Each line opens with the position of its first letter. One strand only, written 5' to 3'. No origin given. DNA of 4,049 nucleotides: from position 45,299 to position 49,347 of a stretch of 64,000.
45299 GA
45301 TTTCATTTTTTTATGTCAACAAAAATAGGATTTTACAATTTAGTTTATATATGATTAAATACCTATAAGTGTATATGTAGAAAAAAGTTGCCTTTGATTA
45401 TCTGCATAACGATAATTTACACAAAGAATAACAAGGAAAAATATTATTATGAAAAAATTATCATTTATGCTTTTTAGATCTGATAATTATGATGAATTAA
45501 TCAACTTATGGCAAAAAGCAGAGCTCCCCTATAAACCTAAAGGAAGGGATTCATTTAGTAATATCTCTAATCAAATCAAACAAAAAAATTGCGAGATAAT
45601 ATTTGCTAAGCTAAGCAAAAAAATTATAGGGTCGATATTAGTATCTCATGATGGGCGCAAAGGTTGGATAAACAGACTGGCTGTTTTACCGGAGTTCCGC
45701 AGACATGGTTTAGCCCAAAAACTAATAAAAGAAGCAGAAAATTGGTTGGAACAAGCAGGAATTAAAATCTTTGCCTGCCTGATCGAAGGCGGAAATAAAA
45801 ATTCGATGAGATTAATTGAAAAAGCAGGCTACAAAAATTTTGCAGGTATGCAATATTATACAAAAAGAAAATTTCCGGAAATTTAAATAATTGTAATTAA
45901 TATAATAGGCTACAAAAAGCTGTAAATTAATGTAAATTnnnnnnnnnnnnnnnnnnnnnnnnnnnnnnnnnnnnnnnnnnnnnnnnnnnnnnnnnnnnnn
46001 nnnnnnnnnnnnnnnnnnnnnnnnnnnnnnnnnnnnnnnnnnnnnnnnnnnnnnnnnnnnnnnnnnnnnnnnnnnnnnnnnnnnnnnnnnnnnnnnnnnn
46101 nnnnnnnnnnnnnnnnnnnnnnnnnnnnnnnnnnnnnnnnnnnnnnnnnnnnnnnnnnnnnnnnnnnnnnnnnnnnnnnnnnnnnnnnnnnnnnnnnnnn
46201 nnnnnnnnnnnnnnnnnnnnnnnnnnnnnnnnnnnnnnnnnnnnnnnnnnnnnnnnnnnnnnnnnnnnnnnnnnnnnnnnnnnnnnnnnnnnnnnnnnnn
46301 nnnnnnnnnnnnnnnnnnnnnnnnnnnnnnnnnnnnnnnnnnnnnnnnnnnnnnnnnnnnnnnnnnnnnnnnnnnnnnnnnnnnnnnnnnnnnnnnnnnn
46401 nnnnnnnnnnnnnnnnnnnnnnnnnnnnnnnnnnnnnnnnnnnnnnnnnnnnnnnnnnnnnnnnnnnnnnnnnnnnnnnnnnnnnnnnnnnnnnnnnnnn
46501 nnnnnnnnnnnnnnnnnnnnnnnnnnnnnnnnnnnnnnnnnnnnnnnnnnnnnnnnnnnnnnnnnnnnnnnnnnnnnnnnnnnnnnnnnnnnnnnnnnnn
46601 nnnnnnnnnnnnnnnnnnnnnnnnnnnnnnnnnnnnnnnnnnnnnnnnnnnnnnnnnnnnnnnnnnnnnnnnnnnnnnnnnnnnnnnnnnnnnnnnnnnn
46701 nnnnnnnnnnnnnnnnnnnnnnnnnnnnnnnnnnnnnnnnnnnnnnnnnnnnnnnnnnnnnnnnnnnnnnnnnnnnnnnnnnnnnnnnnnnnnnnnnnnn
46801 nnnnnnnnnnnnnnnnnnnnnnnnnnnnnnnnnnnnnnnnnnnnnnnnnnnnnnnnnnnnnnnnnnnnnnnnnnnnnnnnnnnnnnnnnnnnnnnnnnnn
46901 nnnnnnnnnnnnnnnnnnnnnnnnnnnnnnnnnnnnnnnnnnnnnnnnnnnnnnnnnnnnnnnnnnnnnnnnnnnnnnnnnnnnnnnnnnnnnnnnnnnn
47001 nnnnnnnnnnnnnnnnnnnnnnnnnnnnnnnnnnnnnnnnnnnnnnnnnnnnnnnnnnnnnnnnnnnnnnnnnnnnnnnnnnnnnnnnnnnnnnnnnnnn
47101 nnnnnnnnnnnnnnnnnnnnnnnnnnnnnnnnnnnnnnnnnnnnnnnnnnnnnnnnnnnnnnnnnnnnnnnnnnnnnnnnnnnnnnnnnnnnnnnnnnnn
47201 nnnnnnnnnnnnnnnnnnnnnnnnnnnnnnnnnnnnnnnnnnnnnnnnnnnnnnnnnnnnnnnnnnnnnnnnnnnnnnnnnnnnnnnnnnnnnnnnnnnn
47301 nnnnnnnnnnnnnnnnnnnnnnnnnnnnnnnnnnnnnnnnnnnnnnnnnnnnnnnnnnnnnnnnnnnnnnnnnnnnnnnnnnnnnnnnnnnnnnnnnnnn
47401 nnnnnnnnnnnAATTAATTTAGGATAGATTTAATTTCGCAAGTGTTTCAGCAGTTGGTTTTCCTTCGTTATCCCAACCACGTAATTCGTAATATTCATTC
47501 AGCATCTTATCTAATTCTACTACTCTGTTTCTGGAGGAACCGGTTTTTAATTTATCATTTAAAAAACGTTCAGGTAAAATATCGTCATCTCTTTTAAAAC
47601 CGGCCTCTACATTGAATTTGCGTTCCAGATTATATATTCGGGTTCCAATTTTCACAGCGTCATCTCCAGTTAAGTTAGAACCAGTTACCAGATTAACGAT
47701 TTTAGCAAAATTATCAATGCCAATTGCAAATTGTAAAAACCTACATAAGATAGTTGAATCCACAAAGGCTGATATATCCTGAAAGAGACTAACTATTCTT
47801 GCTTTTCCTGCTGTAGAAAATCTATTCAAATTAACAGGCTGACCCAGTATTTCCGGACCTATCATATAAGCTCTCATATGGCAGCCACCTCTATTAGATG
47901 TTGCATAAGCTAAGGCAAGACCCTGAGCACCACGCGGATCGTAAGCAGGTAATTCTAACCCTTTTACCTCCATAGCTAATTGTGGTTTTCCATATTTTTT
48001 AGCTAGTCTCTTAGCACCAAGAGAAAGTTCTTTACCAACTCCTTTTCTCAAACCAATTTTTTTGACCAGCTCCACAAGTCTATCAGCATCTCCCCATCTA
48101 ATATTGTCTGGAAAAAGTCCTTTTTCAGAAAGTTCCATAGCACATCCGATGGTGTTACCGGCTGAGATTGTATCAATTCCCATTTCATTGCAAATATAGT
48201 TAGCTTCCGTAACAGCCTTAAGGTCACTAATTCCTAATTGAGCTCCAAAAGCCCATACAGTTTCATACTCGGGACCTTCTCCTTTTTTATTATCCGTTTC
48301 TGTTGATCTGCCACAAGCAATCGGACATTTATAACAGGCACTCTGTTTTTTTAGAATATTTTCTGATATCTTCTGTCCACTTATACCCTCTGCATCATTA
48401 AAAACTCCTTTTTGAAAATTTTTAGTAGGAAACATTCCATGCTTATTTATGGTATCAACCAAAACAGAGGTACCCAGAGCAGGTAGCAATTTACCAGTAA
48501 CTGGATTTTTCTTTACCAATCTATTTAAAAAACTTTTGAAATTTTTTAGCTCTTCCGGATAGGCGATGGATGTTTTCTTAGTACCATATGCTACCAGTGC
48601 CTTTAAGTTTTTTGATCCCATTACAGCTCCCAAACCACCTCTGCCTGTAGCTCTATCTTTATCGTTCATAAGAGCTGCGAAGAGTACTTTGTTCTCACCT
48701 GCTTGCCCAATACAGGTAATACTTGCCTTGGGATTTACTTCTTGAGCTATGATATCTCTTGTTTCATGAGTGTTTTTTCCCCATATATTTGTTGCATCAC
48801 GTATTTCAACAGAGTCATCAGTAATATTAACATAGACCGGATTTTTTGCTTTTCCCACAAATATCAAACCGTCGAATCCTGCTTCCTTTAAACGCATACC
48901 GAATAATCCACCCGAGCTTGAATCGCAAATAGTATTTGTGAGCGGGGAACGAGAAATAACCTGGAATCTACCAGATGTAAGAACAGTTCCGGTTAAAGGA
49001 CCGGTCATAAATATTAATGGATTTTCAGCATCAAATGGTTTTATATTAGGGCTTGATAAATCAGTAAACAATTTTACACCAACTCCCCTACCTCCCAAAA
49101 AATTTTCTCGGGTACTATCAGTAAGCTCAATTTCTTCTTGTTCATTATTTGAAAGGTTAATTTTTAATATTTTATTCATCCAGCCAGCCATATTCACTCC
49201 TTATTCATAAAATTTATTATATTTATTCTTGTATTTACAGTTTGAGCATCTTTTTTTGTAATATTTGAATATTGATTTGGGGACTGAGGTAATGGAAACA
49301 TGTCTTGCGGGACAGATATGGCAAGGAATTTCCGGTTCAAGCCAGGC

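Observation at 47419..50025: deoC (with fused Cys-rich zinc-ribbon tail) immediately followed by tungsten-type aldehyde:ferredoxin oxidoreductase: a deoxyribose-to-acetate module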

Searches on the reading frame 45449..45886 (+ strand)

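Call 3: search_protein_families(library=pfam, proteins=[window:45449-45886:+], max_evalue=0.01)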
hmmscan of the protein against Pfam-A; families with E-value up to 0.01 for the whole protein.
window:45449-45886:+ (145 aa): 7 families
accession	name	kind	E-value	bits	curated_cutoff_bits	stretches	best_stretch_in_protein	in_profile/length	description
PF00583.31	Acetyltransf_1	-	2.3e-16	60.5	20.7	1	21-128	8-116/116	Acetyltransferase (GNAT) family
PF13508.13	Acetyltransf_7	-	6.7e-11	42.8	27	1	49-129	4-83/84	Acetyltransferase (GNAT) domain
PF13673.13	Acetyltransf_10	-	6.2e-10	39.6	23.6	1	37-131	20-110/128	Acetyltransferase (GNAT) domain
PF08445.16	FR47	-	2.8e-08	34.1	22.1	1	69-130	21-79/86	FR47-like protein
PF13302.13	Acetyltransf_3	-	8.6e-06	26.9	25.4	1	13-129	11-138/138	Acetyltransferase (GNAT) domain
PF14542.12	Acetyltransf_CG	-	0.00035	21.1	30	1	69-108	22-61/80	GCN5-related N-acetyl-transferase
PF12568.14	PanZ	-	0.0041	17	22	1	43-98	33-88/128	Acetyltransferase (GNAT) domain, PanZ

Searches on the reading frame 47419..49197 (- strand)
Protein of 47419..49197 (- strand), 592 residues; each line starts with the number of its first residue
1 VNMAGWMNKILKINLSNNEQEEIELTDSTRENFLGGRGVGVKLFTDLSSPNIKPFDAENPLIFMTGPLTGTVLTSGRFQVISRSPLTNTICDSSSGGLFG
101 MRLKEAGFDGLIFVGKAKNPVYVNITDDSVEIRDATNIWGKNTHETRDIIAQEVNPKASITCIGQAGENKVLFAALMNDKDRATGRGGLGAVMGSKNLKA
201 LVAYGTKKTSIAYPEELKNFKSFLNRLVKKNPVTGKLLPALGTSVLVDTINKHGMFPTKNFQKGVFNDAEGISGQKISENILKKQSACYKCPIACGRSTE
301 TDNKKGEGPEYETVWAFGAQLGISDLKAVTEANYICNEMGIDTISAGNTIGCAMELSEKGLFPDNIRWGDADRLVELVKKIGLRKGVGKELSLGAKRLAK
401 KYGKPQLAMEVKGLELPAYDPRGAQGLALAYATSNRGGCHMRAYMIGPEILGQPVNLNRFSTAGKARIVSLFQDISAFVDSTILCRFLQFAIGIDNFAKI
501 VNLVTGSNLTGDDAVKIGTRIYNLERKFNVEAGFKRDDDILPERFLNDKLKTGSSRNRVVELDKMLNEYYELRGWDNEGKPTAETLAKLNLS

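Call 3: search_protein_families(library=pfam, proteins=[window:47419-49197:-], max_evalue=0.01)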
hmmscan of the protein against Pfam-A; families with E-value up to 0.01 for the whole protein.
window:47419-49197:- (592 aa): 2 families
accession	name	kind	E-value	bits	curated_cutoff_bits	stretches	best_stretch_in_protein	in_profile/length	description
PF01314.23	AFOR_C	-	1.1e-144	482.7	27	1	225-591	7-385/385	Aldehyde ferredoxin oxidoreductase, domains 2 & 3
PF02730.20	AFOR_N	-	1.2e-74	250.9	29.8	1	8-206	1-199/199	Aldehyde ferredoxin oxidoreductase, N-terminal domain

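Call 4: search_protein_families(library=ncbifam, proteins=[window:47419-49197:-], max_evalue=0.01)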
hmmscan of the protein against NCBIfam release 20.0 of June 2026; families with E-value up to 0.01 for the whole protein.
window:47419-49197:- (592 aa): 2 families
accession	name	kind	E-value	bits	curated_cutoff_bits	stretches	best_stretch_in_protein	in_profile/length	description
NF007354.0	PRK09849.1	equivalog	3.4e-67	227.6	868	2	2-226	4-228/703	aldehyde ferredoxin oxidoreductase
NF040818.1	GAPOR_Arch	equivalog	1.4e-14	53.4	1300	1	10-132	5-125/654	glyceraldehyde-3-phosphate:ferredoxin oxidoreductase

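Call 6: search_solved_structures(query=window:47419-49191:-, max_evalue=0.00001)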
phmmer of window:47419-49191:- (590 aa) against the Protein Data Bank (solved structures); distinct sequences matched with E-value up to 0.00001: 9.
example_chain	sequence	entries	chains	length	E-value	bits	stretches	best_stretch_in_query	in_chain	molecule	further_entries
9mqx_D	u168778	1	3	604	1.8e-184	617.8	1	1-589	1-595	Aldehyde:ferredoxin oxidoreductase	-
1aor_A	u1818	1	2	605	8.7e-168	562.7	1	4-589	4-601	ALDEHYDE FERREDOXIN OXIDOREDUCTASE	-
9g7j_A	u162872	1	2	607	3.1e-167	560.9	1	1-589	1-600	Aldehyde ferredoxin oxidoreductase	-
8c0z_A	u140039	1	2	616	4.2e-146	491.1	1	3-590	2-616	Aldehyde:ferredoxin oxidoreductase,tungsten-containing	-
9q1t_A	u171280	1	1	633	3.2e-125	422.2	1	2-575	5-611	Tungsten-dependent aldehyde oxidoreductase WOR83 from Haloferax volcanii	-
1b25_A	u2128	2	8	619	1.2e-98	334.4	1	1-589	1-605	PROTEIN (FORMALDEHYDE FERREDOXIN OXIDOREDUCTASE) | FORMALDEHYDE FERREDOXIN OXIDOREDUCTASE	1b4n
6x6u_A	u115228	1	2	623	4.5e-67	230.2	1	4-589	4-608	Formaldehyde:ferredoxin oxidoreductase wor5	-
6x1o_A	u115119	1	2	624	4.6e-67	230.2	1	4-589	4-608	Formaldehyde:ferredoxin oxidoreductase wor5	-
4z3w_A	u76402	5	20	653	1.5e-60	208.6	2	8-401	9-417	Benzoyl-CoA reductase, putative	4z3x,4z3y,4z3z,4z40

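Call 22: search_solved_structures(query=window:47419-49191:-, max_evalue=1e-100, show_alignments=2)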
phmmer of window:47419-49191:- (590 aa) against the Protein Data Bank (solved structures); distinct sequences matched with E-value up to 1e-100: 5.
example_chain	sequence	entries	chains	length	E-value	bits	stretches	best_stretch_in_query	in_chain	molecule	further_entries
9mqx_D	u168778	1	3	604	1.8e-184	617.8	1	1-589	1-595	Aldehyde:ferredoxin oxidoreductase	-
1aor_A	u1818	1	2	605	8.7e-168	562.7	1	4-589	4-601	ALDEHYDE FERREDOXIN OXIDOREDUCTASE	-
9g7j_A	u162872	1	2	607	3.1e-167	560.9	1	1-589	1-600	Aldehyde ferredoxin oxidoreductase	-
8c0z_A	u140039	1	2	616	4.2e-146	491.1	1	3-590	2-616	Aldehyde:ferredoxin oxidoreductase,tungsten-containing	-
9q1t_A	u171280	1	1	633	3.2e-125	422.2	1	2-575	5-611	Tungsten-dependent aldehyde oxidoreductase WOR83 from Haloferax volcanii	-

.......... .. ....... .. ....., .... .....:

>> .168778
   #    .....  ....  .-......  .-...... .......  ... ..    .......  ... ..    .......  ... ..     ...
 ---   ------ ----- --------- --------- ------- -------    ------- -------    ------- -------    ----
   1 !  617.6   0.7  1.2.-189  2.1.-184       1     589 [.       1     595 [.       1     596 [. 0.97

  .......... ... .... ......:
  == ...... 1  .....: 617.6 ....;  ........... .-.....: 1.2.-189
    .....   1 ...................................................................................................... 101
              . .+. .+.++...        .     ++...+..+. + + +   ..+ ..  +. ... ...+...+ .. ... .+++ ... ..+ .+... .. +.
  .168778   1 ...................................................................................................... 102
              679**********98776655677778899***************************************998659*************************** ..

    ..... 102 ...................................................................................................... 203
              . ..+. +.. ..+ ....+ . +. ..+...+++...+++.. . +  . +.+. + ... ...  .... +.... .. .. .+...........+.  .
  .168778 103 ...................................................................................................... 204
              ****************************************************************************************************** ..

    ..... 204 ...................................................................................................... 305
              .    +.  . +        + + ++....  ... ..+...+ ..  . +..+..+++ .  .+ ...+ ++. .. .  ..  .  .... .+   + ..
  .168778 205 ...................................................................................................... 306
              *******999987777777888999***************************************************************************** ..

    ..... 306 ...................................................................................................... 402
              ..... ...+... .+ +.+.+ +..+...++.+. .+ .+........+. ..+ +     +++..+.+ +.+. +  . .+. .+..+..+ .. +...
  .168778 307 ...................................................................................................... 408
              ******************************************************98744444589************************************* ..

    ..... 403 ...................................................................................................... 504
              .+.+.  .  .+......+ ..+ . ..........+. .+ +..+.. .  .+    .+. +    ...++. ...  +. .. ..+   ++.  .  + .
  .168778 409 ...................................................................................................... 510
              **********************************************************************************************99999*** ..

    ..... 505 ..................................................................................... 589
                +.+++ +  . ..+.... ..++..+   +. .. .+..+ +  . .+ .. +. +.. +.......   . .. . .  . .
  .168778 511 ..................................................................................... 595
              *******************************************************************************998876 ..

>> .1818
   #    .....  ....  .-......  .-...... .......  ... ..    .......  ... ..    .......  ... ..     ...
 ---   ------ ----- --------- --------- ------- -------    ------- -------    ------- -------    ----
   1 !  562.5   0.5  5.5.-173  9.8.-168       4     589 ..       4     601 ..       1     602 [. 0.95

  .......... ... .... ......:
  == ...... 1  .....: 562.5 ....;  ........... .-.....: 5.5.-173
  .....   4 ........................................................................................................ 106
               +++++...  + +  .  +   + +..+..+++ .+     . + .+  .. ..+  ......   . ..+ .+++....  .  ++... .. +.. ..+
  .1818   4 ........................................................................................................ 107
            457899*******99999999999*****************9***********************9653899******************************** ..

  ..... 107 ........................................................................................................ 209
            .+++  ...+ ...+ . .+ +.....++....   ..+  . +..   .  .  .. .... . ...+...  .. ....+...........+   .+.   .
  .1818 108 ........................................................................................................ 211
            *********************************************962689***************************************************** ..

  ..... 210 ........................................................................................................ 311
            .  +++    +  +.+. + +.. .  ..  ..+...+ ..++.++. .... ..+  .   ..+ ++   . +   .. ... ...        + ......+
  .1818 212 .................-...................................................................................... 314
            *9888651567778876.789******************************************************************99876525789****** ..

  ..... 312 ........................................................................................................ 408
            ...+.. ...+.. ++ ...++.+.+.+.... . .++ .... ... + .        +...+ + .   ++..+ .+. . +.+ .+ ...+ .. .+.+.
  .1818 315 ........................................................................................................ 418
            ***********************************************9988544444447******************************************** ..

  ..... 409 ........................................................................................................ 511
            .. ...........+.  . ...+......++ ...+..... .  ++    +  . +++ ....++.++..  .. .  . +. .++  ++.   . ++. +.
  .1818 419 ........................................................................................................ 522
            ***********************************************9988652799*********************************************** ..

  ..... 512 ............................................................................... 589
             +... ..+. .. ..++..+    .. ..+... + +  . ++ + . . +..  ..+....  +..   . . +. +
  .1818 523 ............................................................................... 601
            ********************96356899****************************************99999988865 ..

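Call 41: find_related_loci(query=A4, collection=metagenome_contigs, flank=3000)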
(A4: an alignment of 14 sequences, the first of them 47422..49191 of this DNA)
Query A4 (590 aa) in metagenome_contigs; peptide patterns used: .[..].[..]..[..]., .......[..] (x = any residue, [..] = any of these).
600 stretches matched a pattern (row limit reached: there are more); 547 encode a relative of the query (tblastn E <= 1e-3); the best 80 are kept; 80 distinct loci.
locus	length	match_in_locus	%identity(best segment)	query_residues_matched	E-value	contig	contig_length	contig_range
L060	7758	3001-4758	65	3-589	0e+0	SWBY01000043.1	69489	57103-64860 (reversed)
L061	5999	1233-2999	65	1-589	0e+0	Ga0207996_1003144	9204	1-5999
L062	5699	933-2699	63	1-589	0e+0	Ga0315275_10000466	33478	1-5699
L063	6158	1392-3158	62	1-589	0e+0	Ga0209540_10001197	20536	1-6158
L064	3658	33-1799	62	1-589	0e+0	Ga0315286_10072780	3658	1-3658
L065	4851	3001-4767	62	1-589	0e+0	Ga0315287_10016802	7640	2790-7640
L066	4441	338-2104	62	1-589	0e+0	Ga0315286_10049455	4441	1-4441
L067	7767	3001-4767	62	1-589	0e+0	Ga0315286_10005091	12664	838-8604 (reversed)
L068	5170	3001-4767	61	1-589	0e+0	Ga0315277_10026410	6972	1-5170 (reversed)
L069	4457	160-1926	60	1-589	0e+0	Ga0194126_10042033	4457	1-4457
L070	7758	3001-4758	65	3-589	0e+0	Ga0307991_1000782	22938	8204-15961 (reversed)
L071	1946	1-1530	62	80-589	0e+0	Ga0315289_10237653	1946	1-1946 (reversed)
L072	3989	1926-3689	55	1-590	0e+0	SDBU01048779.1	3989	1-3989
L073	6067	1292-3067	54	1-589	0e+0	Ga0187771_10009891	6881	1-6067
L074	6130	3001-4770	53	3-589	0e+0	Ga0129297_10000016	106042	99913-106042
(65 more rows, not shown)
